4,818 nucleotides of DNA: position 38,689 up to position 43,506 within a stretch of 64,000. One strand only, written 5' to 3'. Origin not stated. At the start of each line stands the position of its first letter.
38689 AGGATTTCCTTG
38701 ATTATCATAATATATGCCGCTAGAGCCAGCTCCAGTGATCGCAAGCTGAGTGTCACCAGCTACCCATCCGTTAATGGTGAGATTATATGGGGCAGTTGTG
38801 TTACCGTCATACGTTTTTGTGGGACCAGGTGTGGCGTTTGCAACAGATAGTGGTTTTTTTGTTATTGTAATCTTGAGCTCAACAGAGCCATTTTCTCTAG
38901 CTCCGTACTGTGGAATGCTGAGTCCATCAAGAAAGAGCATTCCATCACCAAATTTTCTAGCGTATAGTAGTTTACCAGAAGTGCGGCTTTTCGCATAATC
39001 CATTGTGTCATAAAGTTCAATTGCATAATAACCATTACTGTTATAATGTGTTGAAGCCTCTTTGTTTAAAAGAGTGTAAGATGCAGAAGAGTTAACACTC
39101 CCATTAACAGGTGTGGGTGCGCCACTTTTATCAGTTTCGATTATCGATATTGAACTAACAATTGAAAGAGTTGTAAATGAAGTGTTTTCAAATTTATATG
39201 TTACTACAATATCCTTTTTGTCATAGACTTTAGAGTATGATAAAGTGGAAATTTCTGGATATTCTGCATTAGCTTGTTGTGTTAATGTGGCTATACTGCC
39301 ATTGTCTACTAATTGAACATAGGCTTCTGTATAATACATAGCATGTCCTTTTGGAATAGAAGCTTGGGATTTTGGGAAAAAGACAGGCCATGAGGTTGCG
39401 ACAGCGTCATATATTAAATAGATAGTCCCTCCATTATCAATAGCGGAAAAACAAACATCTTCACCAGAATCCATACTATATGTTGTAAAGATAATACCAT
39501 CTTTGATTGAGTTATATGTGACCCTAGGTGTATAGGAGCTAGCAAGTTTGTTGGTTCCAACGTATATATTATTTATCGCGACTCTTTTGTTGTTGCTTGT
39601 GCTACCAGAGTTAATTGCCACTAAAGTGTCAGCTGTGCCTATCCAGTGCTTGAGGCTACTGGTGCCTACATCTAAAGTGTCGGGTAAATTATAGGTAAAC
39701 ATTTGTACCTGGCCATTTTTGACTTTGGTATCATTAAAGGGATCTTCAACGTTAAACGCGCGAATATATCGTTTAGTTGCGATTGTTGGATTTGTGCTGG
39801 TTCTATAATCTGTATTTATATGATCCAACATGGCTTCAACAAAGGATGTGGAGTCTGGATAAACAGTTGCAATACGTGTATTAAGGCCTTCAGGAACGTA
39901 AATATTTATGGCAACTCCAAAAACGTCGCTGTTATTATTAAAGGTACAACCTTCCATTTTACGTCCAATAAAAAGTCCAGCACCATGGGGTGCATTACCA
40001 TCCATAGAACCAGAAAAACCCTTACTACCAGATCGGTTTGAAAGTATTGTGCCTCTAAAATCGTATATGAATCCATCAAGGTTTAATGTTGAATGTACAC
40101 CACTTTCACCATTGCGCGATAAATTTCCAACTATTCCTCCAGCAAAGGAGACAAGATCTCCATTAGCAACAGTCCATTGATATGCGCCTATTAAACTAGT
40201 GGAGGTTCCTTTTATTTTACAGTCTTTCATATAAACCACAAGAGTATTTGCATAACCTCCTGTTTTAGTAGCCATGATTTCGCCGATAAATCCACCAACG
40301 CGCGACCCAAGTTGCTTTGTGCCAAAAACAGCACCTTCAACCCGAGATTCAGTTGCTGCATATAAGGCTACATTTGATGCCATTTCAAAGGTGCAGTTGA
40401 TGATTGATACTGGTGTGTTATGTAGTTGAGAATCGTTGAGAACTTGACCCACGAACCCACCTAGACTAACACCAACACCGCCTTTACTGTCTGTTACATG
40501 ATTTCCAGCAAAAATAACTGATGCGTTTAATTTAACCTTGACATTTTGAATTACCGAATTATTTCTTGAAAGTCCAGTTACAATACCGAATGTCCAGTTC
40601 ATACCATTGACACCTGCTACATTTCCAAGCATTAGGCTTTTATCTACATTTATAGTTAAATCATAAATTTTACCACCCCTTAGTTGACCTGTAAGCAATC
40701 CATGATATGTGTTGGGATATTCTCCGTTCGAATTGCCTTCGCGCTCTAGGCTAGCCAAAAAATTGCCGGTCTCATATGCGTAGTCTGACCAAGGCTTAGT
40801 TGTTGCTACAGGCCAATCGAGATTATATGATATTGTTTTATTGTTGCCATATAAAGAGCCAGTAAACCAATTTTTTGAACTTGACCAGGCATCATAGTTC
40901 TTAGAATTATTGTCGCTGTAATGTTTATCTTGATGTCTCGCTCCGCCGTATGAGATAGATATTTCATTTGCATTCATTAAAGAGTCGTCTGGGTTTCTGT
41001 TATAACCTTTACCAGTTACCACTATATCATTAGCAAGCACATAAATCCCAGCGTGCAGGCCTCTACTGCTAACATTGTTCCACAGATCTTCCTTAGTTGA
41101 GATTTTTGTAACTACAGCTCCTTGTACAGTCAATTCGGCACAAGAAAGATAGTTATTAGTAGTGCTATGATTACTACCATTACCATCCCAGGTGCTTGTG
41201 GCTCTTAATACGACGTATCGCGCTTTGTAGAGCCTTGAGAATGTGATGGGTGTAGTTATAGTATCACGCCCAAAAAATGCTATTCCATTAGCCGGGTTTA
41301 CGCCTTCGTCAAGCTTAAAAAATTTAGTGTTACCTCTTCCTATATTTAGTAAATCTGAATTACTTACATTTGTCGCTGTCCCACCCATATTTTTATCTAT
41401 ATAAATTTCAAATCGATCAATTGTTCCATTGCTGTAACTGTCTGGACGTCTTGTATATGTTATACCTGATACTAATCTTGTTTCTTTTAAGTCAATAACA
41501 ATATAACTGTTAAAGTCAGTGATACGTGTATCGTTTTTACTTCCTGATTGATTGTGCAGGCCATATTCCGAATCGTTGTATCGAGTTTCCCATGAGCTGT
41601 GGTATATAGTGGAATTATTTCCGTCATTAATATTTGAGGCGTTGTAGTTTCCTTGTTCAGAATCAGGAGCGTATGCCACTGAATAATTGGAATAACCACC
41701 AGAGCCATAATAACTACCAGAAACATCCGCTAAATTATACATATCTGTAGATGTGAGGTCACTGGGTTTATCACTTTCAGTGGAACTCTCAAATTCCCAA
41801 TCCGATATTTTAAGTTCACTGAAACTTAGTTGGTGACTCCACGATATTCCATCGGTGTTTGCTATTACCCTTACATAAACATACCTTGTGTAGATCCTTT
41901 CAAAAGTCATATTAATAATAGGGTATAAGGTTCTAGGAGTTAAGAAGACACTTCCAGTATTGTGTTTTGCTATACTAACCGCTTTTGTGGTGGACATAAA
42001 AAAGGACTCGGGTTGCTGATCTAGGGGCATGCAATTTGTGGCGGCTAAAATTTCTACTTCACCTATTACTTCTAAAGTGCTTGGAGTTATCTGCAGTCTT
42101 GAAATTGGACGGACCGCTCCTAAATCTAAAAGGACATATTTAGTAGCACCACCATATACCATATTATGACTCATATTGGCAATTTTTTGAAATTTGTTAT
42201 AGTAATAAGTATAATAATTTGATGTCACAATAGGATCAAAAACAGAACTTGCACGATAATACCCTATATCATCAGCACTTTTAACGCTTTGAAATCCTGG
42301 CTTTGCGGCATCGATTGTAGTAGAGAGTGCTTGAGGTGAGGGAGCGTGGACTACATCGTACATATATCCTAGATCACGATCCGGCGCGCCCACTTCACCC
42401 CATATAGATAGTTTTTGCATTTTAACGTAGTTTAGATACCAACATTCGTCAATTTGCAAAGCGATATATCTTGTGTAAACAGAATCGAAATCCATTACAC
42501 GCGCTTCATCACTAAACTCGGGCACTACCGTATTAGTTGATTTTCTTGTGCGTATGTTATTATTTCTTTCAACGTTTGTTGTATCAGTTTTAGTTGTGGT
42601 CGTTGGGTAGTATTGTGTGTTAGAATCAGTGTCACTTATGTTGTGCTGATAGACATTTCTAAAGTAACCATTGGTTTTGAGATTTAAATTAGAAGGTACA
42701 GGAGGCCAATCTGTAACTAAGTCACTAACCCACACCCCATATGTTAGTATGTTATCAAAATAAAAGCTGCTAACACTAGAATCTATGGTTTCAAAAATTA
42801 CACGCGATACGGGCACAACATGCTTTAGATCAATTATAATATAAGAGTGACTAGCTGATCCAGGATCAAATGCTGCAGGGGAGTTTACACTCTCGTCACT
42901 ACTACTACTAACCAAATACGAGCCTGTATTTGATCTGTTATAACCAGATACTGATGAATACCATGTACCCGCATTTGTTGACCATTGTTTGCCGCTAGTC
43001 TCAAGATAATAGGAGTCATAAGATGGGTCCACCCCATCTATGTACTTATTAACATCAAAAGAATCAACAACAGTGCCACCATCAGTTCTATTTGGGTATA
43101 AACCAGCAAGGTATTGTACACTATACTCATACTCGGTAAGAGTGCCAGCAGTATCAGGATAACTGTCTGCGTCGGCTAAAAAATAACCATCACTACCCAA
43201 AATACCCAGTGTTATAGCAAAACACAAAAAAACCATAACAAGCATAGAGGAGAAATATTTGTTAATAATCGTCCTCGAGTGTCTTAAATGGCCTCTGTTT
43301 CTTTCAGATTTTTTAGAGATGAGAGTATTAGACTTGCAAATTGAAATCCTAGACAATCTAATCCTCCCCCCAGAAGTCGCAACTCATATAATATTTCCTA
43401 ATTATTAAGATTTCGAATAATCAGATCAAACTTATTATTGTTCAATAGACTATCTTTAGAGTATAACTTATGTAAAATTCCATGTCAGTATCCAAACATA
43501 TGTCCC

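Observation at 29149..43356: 4,735-aa protein with an unusual discoidin x3 / GLUG / ~30 MBG-YDG / GLUG architecture and no obvious retention signal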

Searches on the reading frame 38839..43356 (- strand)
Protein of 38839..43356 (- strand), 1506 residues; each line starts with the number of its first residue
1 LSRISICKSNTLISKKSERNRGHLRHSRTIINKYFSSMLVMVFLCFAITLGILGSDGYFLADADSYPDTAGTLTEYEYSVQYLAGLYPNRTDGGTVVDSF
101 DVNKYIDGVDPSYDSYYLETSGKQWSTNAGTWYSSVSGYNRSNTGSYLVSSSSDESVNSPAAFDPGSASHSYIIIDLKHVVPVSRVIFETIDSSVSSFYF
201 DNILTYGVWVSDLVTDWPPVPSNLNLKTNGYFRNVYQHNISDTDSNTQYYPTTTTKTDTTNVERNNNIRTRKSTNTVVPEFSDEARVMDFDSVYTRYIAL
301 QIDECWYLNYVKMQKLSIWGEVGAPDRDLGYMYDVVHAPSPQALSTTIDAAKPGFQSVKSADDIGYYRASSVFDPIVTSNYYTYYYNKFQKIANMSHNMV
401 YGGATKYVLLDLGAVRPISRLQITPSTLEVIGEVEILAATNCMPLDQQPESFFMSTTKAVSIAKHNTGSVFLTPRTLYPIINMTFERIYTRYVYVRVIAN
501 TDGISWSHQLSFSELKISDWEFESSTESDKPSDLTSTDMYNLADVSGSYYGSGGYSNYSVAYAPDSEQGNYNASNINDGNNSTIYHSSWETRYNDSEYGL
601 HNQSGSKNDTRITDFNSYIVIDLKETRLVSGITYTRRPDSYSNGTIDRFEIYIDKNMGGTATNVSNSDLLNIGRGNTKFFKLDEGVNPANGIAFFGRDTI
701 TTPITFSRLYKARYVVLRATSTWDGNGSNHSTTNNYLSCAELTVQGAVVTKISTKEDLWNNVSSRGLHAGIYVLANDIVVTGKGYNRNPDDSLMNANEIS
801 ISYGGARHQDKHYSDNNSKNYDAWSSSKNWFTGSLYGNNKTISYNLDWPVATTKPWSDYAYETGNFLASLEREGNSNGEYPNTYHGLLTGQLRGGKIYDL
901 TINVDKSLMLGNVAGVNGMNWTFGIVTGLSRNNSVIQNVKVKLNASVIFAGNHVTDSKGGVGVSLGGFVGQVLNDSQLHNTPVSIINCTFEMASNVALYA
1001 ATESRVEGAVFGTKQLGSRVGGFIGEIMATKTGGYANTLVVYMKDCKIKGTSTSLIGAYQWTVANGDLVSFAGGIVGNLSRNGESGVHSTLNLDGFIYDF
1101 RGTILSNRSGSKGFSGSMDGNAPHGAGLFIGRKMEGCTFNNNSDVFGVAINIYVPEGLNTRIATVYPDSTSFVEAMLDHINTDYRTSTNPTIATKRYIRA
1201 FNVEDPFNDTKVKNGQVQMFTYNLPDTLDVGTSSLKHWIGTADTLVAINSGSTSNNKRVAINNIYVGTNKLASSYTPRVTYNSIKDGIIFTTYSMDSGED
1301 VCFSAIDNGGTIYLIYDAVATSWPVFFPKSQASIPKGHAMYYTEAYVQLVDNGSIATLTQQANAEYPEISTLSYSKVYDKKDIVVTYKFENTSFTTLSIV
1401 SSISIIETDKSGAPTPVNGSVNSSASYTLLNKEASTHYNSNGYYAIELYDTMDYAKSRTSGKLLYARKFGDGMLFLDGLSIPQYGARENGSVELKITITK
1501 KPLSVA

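Call 17: find_homologous_proteins(query=window:38839-43356:-, max_evalue=0.001)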
Query window:38839-43356:-: 8000 candidates shared short words with the query, none scored E <= 0.001.

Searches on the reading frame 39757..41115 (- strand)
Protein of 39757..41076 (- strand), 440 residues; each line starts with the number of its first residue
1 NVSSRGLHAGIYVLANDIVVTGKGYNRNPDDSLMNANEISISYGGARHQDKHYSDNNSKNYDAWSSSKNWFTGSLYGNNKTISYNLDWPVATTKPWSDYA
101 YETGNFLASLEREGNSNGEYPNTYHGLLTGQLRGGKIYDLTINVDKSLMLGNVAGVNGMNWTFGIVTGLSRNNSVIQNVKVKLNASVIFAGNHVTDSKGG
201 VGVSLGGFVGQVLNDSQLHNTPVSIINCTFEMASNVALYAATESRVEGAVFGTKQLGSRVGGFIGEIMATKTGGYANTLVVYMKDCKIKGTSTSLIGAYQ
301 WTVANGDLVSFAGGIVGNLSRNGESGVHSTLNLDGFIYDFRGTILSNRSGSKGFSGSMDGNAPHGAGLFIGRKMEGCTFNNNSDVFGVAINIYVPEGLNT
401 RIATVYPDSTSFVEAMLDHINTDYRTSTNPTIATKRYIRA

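Call 6: search_protein_families(library=pfam, proteins=[window:39757-41076:-], max_evalue=10)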
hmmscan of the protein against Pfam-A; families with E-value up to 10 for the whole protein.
window:39757-41076:- (440 aa): 2 families
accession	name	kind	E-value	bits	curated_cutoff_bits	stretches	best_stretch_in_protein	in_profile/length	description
PF07581.17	Glug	-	0.31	12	20.5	1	204-232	4-25/28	The GLUG motif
PF08183.16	SpoV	-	5.6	7.5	20.6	0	205-214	12-21/25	Stage V sporulation protein family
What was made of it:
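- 39757..41115 (-): Proximal beta-helix module (aa 748-1200) with three GG[FI][VI]G motifs at aa 966, 1021 and 1073. Pfam GLUG reaches only E=0.31 (call 6).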

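Call 60: predict_structure(alignment_id=A5)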
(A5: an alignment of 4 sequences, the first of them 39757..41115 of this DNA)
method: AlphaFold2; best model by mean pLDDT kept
length: 453 residues; sequences in the alignment: 4
mean_pLDDT: 64.4   pTM: 0.75
mean pLDDT of the five models: 64.4, 63.6, 63.5, 62.2, 60.7
residues with pLDDT >= 90: 86; 70-90: 137; 50-70: 75; < 50: 155
segments of 3 or more residues with pLDDT < 50: 36-80, 101-134, 166-170, 207-211, 259-267, 316-319, 362-365, 371-375, 395-403, 421-453
pLDDT, mean of each block of 10 residues (from residue 1): 90 78 94 60 29 23 23 27 85 86 35 30 34 55 87 92 55 77 88 93 56 73 79 81 93 68 46 91 61 90 90 60 83 71 85 85 51 55 79 51 58 67 41 32 28 27
secondary structure, 60 per line:
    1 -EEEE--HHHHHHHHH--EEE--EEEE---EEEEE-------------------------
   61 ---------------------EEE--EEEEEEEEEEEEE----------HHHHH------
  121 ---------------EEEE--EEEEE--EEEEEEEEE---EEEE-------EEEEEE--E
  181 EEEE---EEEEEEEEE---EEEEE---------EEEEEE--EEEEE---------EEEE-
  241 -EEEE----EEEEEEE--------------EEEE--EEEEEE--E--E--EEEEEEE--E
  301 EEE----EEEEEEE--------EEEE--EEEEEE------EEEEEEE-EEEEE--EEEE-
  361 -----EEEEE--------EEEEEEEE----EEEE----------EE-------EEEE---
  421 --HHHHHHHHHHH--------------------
elements in order: E2-5 H8-16 E19-21 E24-27 E31-35 E82-84 E87-99 H110-114 E136-139 E142-146 E149-157 E161-164 E172-177 E180-184 E188-196 E200-204 E214-219 E222-226 E236-239 E242-245 E250-256 E271-274 E277-282 E291-297 E300-303 E308-314 E323-326 E329-334 E341-347 E349-353 E356-359 E366-370 E379-386 E391-394 E414-417 H423-433
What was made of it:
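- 39757..41115 (-): AF2 model with pTM 0.75, all-beta (call 60).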

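Call 63: fold_search(model_id=the predicted structure, library=pdb)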
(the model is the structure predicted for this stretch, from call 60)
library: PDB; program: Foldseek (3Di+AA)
matches with E <= 10: 210; with E <= 0.001: 0
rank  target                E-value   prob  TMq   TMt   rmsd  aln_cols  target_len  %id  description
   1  3n6z                  8.3e-03  1.00  0.35  0.45  14.1       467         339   11  Crystal structure of a putative immunoglobulin A1 protease (BACOVA_03286) from Bacteroides ovatus at 1.30 A resolution (released 2010-07-21)
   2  6kvh                  3.4e-02  0.06  0.10  0.11  17.8       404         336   11  The mutant crystal structure of endo-polygalacturonase (T284A) from Talaromyces leycettanus JCM 12802 (released 2020-09-09)
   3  7e56                  3.6e-02  0.06  0.10  0.11  17.3       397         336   11  The mutant crystal structure of endo-polygalacturonase (T316C/G344C) from Talaromyces leycettanus JCM 12802 (released 2021-08-25)
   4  6kve                  4.4e-02  0.06  0.10  0.12  17.5       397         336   12  Crystal structure of a GH28 endo-polygalacturonase from Talaromyces leycettanus JCM 12802 (released 2020-09-09)
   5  7uvl_P                6.4e-02  0.25  0.18  0.08  16.4       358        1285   14  IgA1 Protease with IgA1 substrate (released 2022-11-23)
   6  1k5c                  8.1e-02  0.08  0.13  0.16  17.5       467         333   10  Endopolygalacturonase I from Stereum purpureum at 0.96 A resolution (released 2002-06-05)
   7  6c72_A                9.4e-02  0.07  0.13  0.11  18.6       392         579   12  Crystal structure of a tailspike protein gp49 from Acinetobacter baumannii bacteriophage Fri1, a capsular polysacchari (released 2019-01-23)
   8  6xja_P                1.0e-01  0.41  0.25  0.11  16.0       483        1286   11  Streptococcus Pneumoniae IgA1 Protease with IgA1 substrate (released 2021-01-20)
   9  7xks                  1.4e-01  0.06  0.11  0.14  17.5       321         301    9  Crystal structure of an alkaline pectate lyase from Bacillus clausii (released 2023-03-29)
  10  2w7z_A                1.5e-01  0.06  0.09  0.16  15.2       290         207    9  Structure of the pentapeptide repeat protein EfsQnr, a DNA gyrase inhibitor. Free amines modified by cyclic pentylatio (released 2009-05-05)
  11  7uvk                  1.8e-01  0.25  0.21  0.09  17.6       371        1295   14  G. haemolysans IgA1 protease (released 2022-11-23)
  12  2uve_A                1.8e-01  0.07  0.16  0.14  18.3       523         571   10  Structure of Yersinia enterocolitica Family 28 Exopolygalacturonase (released 2007-05-08)
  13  5uyt_B                1.9e-01  0.03  0.10  0.11  20.8       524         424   11  Crystal structure of ice binding protein from an Antarctic bacterium Flavobacteriaceae (released 2017-10-25)
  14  5ny0                  2.8e-01  0.11  0.16  0.20  16.9       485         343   10  L. reuters 100-23 SRRP (released 2018-03-21)
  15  6fls_D                3.2e-01  0.10  0.15  0.24  11.8       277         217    6  Pentapeptide repeat family protein from Clostridium botulinum (released 2018-08-15)
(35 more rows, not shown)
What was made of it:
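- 39757..41115 (-): Foldseek top hit is 3n6z, a putative IgA1 protease, at probability 1.0; next come pectinases, tailspikes and IgA1 protease (call 63).
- On GLUG / IgA1-protease N-terminal beta-helix fold: Foldseek top hit is 3n6z at probability 1.0, E=8e-3, TM 0.35/0.45 (calls 60, 63).
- Closest known: N-terminal region of M26 IgA1 proteases. Same: The predicted beta-helix fold of the proximal module best matches 3n6z and also hits S. pneumoniae and G. haemolysans IgA1 protease (call 63).
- Checked: Its top Foldseek hit is 3n6z (calls 60, 63).
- Beta-helix modules are more often binding or enzymatic heads than anchors (hit list in call 63). Beta-helix modules are typical distal binding modules (call 63).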

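Call 89: search_solved_structures(query=A5, max_evalue=10, show_alignments=1)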
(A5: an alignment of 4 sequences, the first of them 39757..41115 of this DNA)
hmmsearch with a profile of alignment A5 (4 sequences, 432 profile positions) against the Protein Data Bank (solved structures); distinct sequences matched with E-value up to 10: 0.
